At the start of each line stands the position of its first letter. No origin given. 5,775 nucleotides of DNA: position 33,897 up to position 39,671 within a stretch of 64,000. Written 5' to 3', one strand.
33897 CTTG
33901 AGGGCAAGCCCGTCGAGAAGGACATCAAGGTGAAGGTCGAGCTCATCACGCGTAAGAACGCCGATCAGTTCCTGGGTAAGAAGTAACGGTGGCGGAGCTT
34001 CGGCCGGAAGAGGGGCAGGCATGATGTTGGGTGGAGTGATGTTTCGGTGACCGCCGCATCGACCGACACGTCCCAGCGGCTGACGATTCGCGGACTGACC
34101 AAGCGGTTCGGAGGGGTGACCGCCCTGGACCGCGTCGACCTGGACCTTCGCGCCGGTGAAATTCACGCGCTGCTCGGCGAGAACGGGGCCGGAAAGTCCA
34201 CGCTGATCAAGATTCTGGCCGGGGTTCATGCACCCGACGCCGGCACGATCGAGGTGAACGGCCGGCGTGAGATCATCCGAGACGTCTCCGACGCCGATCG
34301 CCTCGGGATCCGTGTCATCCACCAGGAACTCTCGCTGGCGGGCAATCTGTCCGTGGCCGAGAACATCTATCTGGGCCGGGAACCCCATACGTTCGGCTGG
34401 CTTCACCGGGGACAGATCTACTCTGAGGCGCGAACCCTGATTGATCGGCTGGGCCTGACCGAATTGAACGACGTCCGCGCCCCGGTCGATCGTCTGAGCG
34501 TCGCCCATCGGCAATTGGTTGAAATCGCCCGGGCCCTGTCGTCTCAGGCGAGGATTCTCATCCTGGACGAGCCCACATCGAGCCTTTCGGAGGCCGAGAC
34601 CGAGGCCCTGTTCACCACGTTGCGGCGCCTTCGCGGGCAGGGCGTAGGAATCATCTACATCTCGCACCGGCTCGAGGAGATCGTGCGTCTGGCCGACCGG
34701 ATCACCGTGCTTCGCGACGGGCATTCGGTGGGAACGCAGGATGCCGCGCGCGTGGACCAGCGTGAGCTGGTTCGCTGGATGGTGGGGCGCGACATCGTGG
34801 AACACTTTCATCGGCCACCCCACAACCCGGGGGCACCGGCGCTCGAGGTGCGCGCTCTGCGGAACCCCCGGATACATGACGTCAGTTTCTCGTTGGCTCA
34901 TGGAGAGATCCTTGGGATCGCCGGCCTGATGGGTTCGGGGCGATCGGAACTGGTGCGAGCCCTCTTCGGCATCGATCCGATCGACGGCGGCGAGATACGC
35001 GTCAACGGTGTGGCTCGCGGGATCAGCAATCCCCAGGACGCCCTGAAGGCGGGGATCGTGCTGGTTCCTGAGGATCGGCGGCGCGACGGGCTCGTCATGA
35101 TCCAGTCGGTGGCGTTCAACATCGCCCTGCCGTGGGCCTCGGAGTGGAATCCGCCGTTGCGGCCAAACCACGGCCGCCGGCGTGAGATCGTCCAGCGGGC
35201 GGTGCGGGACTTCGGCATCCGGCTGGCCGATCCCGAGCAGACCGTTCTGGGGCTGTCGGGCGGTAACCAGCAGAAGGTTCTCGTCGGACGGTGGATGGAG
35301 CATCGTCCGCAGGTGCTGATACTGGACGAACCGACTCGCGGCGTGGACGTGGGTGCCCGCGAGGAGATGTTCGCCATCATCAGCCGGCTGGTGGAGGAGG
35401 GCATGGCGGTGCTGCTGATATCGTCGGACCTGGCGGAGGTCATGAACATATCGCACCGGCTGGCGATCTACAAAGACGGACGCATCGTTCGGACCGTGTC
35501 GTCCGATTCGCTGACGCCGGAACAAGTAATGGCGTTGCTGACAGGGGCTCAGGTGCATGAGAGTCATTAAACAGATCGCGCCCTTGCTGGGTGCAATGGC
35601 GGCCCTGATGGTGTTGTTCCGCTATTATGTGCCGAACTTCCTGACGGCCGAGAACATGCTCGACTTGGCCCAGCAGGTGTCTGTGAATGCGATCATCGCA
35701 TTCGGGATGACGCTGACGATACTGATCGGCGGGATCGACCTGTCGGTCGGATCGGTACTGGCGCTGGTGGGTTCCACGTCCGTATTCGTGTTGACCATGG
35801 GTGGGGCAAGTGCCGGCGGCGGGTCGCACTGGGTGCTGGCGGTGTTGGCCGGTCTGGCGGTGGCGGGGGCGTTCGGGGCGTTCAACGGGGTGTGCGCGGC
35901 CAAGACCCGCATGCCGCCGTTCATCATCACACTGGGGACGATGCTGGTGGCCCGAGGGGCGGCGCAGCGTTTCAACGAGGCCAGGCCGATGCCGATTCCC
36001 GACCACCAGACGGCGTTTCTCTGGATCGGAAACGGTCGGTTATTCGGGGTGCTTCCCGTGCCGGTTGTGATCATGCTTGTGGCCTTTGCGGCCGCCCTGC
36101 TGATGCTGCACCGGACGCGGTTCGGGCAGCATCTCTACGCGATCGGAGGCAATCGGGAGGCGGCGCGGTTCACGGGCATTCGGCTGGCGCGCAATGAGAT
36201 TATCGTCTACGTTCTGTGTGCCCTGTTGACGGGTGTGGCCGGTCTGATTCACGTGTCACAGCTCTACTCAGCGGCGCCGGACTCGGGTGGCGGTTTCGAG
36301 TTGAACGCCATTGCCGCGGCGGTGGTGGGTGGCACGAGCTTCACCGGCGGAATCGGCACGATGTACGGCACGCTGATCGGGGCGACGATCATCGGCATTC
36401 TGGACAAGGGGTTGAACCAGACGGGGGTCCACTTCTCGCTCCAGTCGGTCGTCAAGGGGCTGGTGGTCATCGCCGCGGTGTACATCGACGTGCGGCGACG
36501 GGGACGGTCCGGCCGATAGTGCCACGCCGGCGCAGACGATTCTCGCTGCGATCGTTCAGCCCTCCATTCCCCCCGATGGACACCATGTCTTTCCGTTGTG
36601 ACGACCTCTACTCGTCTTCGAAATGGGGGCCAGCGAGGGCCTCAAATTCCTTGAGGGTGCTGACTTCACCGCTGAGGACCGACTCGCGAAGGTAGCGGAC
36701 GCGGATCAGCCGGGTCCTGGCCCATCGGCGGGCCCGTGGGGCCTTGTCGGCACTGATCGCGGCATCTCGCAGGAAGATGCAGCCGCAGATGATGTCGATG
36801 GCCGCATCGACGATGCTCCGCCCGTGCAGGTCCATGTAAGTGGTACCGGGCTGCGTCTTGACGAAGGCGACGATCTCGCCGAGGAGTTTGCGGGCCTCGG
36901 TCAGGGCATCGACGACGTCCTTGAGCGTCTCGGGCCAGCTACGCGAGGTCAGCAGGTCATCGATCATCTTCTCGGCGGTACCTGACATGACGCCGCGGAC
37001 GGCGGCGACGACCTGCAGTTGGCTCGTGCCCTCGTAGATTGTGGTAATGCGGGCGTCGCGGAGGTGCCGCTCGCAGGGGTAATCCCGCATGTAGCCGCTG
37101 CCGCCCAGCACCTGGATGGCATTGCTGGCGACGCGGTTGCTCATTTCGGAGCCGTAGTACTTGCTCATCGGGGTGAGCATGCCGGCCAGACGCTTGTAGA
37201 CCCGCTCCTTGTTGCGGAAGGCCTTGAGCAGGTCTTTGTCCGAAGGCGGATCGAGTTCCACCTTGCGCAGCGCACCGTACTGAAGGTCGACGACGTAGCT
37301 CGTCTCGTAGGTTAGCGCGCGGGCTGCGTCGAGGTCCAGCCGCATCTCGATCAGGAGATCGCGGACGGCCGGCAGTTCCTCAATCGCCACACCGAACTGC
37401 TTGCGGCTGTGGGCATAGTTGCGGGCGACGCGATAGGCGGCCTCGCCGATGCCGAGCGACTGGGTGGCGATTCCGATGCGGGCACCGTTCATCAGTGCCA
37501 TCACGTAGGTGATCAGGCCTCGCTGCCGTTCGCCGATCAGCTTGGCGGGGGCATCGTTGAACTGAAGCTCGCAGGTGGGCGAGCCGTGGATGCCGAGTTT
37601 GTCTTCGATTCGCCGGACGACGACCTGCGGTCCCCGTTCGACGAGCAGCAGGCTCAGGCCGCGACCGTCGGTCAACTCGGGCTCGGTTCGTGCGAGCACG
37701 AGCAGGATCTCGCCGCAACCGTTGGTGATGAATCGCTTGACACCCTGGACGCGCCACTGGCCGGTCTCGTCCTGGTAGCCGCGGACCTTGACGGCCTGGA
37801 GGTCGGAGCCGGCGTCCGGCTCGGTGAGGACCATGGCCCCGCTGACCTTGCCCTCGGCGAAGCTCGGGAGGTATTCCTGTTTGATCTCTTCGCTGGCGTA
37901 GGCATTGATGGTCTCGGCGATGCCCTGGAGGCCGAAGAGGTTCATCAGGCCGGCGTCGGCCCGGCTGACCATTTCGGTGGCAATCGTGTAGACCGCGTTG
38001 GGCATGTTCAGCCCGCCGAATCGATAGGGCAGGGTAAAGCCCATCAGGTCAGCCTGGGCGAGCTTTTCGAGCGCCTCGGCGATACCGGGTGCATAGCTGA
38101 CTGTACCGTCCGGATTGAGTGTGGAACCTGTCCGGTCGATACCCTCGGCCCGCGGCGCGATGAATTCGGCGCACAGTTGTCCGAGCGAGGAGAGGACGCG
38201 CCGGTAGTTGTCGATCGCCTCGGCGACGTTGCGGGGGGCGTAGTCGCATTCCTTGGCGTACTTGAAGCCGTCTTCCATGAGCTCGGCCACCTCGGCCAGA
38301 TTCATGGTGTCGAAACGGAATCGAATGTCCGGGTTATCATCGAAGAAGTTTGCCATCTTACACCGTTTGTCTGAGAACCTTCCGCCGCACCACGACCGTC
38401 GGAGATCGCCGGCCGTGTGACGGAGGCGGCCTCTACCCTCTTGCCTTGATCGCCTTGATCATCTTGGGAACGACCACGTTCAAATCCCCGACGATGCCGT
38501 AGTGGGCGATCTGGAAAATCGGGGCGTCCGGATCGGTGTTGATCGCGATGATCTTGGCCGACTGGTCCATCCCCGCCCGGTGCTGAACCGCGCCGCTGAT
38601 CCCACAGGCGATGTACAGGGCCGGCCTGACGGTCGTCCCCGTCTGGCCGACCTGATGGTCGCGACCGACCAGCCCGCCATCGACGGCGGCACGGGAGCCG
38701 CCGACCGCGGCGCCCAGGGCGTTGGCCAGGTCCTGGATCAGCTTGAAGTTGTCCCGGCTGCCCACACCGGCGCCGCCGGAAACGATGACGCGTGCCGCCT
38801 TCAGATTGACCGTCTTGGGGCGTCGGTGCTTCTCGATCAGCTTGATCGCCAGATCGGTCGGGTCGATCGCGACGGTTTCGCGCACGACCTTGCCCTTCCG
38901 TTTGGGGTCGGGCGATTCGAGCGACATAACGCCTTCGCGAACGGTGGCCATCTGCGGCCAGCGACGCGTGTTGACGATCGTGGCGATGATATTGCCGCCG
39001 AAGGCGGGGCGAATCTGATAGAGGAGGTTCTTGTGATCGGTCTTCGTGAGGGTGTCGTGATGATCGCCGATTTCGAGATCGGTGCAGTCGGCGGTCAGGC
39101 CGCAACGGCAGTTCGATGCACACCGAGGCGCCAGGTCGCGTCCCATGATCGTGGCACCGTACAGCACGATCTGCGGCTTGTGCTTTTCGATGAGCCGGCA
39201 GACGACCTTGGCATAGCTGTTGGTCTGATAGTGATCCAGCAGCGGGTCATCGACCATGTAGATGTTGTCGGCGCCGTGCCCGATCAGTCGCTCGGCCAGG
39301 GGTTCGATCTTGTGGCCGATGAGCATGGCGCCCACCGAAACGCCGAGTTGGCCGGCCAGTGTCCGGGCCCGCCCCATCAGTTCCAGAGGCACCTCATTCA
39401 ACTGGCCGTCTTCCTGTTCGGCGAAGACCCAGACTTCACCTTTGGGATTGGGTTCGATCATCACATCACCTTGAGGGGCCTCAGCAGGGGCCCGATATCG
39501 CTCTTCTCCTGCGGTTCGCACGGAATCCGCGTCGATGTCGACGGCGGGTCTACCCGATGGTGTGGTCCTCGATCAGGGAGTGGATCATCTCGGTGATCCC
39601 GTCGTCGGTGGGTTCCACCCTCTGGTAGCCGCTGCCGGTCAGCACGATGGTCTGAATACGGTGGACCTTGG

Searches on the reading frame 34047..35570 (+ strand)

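Call 89: search_protein_families(library=pfam, proteins=[window:34047-35570:+], max_evalue=0.001)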
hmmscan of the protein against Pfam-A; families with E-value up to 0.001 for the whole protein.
window:34047-35570:+ (507 aa): 6 families
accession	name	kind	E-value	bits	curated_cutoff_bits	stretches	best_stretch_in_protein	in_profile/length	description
PF00005.33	ABC_tran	-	1.3e-51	175.2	25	2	27-178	1-137/137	ABC transporter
PF13304.12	AAA_21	-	8.6e-08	33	27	0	39-63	1-25/304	AAA domain, putative AbiEii toxin, Type IV TA system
PF13555.12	AAA_29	-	8.8e-05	22.6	27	0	30-55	15-40/61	P-loop containing region of AAA domain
PF03193.22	RsgA_GTPase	-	0.00011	22.6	30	0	33-62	103-131/174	RsgA GTPase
PF13401.12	AAA_22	-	0.00029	21.6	27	0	39-60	7-28/130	AAA domain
PF02463.25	SMC_N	-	0.00077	19.4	40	0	38-55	25-42/220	RecF/RecN/SMC N terminal domain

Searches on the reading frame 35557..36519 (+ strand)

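Call 89: search_protein_families(library=pfam, proteins=[window:35557-36519:+], max_evalue=0.001)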
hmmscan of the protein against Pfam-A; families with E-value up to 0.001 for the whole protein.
window:35557-36519:+ (320 aa): 1 family
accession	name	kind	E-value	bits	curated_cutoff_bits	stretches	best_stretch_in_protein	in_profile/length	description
PF02653.21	BPD_transp_2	-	2.2e-41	142.2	26.8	1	34-308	2-269/269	Branched-chain amino acid transport system / permease component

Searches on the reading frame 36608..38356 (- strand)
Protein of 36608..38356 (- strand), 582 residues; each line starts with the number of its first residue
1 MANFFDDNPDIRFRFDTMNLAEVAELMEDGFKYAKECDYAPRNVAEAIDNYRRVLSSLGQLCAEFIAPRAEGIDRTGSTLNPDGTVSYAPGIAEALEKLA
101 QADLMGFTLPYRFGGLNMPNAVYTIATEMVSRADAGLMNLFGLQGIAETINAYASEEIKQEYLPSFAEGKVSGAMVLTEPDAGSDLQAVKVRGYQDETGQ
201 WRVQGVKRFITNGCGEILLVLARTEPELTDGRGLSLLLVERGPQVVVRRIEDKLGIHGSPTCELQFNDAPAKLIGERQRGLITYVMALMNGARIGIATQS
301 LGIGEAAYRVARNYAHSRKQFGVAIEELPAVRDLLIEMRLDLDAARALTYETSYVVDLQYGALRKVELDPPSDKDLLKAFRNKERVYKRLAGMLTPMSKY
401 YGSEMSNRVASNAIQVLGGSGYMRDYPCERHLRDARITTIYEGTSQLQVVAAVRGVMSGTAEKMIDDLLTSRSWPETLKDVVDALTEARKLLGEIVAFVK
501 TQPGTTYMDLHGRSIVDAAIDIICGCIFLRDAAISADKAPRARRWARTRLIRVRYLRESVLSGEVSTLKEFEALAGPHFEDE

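Call 89: search_protein_families(library=pfam, proteins=[window:36608-38356:-], max_evalue=0.001)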
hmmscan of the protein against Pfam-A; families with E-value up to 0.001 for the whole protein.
window:36608-38356:- (582 aa): 5 families
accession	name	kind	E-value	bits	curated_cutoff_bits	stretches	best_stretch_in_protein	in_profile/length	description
PF00441.29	Acyl-CoA_dh_1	-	1.1e-31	110.5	22.4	2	392-450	85-143/150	Acyl-CoA dehydrogenase, C-terminal domain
PF02770.24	Acyl-CoA_dh_M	-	9.2e-21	74.3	33.3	1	174-268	1-96/97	Acyl-CoA dehydrogenase, middle domain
PF08028.16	Acyl-CoA_dh_2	-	2.4e-15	57.5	22.7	1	294-445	1-133/134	Acyl-CoA dehydrogenase, C-terminal domain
PF02771.21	Acyl-CoA_dh_N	-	6.3e-15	56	22.9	1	54-170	7-113/113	Acyl-CoA dehydrogenase, N-terminal domain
PF12186.13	AcylCoA_dehyd_C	-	1.1e-05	25.9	27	1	471-535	14-78/111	Acyl-CoA dehydrogenase C terminal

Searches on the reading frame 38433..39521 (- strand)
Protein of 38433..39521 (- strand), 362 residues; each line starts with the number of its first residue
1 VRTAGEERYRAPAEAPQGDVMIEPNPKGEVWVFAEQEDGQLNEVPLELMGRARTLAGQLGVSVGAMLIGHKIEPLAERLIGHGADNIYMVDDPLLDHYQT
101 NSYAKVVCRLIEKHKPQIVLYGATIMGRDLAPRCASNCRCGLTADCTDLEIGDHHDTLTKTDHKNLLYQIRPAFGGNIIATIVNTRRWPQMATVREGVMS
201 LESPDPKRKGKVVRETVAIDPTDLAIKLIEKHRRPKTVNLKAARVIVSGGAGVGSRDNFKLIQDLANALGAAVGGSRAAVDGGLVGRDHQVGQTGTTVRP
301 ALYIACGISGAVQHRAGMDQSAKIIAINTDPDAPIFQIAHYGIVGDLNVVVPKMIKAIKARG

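Call 89: search_protein_families(library=pfam, proteins=[window:38433-39521:-], max_evalue=0.001)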
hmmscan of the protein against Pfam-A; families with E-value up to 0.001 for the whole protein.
window:38433-39521:- (362 aa): 2 families
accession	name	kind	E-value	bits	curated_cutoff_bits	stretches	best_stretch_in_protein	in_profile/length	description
PF01012.27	ETF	-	7.4e-42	143.6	26.7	1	30-218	1-179/181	Electron transfer flavoprotein domain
PF00766.25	ETF_alpha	-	1.1e-33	115.5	27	1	239-318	1-80/81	Electron transfer flavoprotein FAD-binding domain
